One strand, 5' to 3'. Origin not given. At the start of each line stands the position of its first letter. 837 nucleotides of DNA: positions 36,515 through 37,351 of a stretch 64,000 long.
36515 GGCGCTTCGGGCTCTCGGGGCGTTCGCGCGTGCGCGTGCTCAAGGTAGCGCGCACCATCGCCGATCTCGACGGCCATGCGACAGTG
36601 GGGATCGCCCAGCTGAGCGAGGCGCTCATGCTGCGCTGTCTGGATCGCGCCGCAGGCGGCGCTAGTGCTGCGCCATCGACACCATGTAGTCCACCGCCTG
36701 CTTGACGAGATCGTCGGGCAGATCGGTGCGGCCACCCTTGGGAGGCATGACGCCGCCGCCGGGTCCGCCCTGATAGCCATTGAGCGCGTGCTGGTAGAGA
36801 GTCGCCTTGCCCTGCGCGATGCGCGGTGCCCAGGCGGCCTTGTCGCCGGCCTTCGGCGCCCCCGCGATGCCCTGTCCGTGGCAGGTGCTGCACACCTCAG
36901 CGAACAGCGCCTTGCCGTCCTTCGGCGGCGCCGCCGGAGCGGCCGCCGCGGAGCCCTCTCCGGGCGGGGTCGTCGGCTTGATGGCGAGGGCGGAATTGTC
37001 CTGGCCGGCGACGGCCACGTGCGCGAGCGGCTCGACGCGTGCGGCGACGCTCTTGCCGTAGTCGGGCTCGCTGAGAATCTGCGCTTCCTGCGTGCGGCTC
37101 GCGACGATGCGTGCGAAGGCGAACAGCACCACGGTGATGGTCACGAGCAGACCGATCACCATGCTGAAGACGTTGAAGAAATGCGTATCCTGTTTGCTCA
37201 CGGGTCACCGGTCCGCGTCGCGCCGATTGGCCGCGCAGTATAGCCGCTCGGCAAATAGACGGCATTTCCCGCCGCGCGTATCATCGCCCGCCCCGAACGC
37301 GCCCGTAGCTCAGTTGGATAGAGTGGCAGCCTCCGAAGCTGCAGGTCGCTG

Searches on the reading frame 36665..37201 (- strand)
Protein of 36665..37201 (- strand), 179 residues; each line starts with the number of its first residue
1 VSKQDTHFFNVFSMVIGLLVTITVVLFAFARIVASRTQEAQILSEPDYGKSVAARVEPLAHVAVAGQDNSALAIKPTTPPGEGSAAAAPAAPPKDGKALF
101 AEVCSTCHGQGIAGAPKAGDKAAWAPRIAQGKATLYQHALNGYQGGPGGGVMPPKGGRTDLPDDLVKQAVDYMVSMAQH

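Call 65: search_protein_families(library=pfam, proteins=[window:36665-37201:-], max_evalue=0.00001)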
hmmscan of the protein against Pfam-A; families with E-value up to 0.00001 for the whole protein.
window:36665-37201:- (179 aa): 2 families
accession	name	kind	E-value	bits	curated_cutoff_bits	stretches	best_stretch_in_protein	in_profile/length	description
PF13442.11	Cytochrome_CBB3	-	4.6e-14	52.9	27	1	92-173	2-68/68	Cytochrome C oxidase, cbb3-type, subunit III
PF00034.26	Cytochrom_C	-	2.1e-09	39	21.3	1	94-176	2-89/90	Cytochrome c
